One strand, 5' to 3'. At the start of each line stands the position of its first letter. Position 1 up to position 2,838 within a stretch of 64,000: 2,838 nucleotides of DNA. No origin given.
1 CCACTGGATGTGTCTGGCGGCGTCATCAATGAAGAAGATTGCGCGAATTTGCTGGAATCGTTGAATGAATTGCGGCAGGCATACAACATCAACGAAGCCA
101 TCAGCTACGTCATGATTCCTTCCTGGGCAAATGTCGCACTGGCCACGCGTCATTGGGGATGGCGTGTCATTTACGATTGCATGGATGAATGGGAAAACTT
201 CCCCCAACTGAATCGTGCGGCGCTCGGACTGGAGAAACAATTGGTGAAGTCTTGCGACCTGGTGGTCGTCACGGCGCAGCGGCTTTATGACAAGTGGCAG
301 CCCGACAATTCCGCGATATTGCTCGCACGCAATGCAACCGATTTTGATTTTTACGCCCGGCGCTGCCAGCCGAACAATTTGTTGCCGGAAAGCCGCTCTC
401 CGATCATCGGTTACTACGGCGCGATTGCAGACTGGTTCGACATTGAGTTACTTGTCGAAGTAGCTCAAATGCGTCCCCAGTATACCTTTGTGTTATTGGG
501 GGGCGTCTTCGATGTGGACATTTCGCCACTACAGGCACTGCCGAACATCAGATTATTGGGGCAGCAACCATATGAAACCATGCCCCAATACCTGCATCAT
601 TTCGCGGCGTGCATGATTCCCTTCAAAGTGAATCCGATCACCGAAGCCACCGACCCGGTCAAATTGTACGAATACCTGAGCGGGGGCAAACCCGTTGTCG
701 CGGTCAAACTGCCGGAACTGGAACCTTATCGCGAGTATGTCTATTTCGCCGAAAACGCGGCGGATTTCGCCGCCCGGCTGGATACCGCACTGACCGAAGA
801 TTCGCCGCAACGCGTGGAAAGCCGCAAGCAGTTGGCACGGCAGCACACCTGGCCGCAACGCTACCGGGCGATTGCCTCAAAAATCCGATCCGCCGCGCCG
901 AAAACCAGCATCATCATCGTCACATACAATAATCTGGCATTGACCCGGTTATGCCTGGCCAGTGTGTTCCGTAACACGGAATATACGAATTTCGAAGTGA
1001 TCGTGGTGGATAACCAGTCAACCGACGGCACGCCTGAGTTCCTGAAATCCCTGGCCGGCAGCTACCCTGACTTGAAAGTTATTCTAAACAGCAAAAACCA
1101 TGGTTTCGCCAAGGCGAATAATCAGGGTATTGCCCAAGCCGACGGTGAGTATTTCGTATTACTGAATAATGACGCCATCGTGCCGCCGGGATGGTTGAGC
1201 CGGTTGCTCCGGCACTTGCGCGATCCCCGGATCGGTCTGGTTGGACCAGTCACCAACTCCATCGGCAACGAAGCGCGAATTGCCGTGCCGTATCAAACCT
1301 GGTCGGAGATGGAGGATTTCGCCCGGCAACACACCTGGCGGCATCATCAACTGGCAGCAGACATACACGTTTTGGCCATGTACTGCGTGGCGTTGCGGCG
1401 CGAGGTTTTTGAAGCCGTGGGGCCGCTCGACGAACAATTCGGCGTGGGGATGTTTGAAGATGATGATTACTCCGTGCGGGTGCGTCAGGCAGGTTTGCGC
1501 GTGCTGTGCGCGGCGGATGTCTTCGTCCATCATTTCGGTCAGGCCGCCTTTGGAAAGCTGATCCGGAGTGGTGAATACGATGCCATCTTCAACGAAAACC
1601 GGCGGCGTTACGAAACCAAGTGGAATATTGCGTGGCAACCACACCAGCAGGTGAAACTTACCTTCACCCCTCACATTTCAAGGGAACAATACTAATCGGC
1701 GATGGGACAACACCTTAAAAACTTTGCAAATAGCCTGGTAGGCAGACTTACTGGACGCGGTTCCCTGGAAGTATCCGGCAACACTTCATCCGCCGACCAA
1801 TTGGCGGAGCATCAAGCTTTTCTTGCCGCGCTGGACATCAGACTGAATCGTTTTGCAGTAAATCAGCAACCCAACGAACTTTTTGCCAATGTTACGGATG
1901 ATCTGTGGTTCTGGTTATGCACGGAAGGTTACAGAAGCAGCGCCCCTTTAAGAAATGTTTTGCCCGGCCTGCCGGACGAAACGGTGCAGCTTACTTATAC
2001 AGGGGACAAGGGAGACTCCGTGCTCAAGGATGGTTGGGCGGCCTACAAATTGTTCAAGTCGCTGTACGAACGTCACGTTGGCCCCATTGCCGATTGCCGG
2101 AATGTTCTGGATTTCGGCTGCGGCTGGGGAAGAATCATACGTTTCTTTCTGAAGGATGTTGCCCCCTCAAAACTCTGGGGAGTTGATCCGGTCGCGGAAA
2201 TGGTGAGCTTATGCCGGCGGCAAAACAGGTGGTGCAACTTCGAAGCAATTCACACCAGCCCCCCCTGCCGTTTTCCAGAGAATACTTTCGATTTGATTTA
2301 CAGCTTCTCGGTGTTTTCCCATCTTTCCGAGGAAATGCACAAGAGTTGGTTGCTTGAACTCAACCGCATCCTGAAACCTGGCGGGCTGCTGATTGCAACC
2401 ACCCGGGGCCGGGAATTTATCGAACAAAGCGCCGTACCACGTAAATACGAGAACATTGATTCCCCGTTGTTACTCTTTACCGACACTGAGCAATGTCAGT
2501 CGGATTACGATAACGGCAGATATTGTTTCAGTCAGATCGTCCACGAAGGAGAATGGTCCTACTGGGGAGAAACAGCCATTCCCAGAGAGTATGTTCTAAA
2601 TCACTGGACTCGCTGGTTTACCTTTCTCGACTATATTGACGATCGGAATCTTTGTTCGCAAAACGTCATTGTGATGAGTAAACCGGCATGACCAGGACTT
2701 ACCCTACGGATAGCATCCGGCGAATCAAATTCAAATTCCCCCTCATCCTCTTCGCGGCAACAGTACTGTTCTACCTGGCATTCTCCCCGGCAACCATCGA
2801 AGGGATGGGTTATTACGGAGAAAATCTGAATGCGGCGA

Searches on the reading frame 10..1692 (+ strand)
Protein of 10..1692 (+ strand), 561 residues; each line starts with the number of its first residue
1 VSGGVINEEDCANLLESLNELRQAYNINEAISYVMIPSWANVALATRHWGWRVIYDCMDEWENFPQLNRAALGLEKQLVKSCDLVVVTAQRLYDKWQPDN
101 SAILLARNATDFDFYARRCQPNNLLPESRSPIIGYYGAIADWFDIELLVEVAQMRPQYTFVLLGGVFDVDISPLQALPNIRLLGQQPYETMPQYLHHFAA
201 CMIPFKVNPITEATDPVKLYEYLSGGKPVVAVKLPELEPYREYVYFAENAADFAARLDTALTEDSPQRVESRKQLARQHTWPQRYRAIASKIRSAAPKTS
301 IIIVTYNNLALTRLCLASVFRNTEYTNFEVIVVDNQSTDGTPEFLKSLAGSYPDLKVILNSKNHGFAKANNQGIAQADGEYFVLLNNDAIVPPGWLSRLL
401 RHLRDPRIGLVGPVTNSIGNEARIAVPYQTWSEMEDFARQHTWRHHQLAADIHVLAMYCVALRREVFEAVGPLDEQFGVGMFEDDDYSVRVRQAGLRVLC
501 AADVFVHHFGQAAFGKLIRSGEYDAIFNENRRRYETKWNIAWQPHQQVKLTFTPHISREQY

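Call 57: search_protein_families(library=pfam, proteins=[window:10-1692:+], max_evalue=0.0001)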
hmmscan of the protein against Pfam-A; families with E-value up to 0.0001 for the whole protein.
window:10-1692:+ (561 aa): 5 families
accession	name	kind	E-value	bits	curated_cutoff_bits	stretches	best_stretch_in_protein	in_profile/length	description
PF00535.33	Glycos_transf_2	-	6.4e-36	124.3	23.3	1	300-469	1-166/168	Glycosyl transferase family 2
PF13641.12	Glyco_tranf_2_3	-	1.4e-23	84.6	27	1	297-519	1-222/230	Glycosyltransferase like family 2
PF13506.12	Glyco_transf_21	-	7.8e-08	32.4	21.7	1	368-511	18-157/174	Glycosyl transferase family 21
PF10111.15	Glyco_tranf_2_2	-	6.3e-07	29.6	27.3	1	319-492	19-200/276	Glycosyltransferase like family 2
PF13692.12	Glyco_trans_1_4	-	5e-06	27.3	27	1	131-261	2-140/142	Glycosyl transferases group 1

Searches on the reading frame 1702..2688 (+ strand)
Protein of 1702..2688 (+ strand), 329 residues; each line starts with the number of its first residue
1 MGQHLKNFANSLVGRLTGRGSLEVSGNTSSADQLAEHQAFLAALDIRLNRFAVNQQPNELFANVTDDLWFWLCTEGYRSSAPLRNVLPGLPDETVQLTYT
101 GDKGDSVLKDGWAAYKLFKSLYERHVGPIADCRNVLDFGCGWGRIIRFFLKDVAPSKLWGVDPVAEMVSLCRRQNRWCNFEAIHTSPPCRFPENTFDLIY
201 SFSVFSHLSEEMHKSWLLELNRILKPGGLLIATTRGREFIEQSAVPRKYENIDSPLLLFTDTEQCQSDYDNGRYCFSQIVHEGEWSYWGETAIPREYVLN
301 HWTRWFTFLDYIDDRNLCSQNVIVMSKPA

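Call 57: search_protein_families(library=pfam, proteins=[window:1702-2688:+], max_evalue=0.0001)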
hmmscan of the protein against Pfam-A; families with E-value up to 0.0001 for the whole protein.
window:1702-2688:+ (329 aa): 6 families
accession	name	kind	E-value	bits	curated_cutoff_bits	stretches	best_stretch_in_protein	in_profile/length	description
PF13649.12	Methyltransf_25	-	2.1e-17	64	27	1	135-228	1-97/97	Methyltransferase domain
PF08241.18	Methyltransf_11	-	4e-16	59.9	21.2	1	136-231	1-94/95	Methyltransferase domain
PF08242.18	Methyltransf_12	-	1.1e-14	55.4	30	1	136-230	1-98/98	Methyltransferase domain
PF13489.12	Methyltransf_23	-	5.8e-13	49.3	27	1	122-245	13-125/164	Methyltransferase domain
PF13847.12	Methyltransf_31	-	8.2e-09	35.7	27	1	134-240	6-119/145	Methyltransferase domain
PF02353.26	CMAS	-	3.3e-06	27.1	27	1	133-238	64-170/273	Mycolic acid cyclopropane synthetase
